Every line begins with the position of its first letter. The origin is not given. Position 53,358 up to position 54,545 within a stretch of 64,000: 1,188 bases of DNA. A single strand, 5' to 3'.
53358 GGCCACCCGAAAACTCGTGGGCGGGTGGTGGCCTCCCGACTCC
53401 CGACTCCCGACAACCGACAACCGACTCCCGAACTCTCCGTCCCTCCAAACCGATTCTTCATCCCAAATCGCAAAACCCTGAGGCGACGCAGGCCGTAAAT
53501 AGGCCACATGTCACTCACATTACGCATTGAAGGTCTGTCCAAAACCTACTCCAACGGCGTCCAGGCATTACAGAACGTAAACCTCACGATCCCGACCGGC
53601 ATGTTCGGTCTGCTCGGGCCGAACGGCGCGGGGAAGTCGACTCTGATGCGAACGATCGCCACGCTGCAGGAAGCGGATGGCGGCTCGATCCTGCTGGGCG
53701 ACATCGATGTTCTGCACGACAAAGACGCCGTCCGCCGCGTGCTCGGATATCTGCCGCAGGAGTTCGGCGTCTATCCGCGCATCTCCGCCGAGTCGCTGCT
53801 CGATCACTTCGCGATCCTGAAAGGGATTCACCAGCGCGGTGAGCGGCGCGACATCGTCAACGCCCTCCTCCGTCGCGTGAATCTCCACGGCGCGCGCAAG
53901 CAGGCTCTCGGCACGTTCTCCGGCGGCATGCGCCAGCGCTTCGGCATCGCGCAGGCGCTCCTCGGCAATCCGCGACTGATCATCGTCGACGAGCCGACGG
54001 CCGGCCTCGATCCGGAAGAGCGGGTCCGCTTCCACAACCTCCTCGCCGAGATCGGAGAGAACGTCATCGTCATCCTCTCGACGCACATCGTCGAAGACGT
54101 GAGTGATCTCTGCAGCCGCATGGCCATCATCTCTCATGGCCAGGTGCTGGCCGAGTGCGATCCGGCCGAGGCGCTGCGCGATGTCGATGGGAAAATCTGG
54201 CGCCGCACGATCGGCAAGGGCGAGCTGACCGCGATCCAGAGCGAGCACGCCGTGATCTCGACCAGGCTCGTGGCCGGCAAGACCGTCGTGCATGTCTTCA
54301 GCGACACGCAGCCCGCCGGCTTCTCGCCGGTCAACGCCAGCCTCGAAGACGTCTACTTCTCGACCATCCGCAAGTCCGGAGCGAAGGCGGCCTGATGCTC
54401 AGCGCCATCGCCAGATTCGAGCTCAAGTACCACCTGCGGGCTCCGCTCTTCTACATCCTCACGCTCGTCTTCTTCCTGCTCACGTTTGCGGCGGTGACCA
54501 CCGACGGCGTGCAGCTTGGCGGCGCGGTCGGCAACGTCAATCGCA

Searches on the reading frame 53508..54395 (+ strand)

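Call 58: search_protein_families(library=pfam, proteins=[window:53508-54395:+], max_evalue=0.001)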
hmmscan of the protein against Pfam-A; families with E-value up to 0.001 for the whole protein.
window:53508-54395:+ (295 aa): 6 families
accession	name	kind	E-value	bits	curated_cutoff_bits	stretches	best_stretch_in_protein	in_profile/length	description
PF00005.33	ABC_tran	-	1.8e-29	103.5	25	1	21-165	1-137/137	ABC transporter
PF13304.12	AAA_21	-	3.8e-13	50.6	27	2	84-193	181-298/304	AAA domain, putative AbiEii toxin, Type IV TA system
PF02463.25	SMC_N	-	8.3e-05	22.5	40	0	22-50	16-44/220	RecF/RecN/SMC N terminal domain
PF13476.12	AAA_23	-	0.00058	21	27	1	17-50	6-39/201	AAA domain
PF13604.12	AAA_30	-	0.00074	19.7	27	0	28-62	16-50/191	AAA domain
PF13191.12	AAA_16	-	0.00094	20.1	32.6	0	24-131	19-104/167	AAA ATPase domain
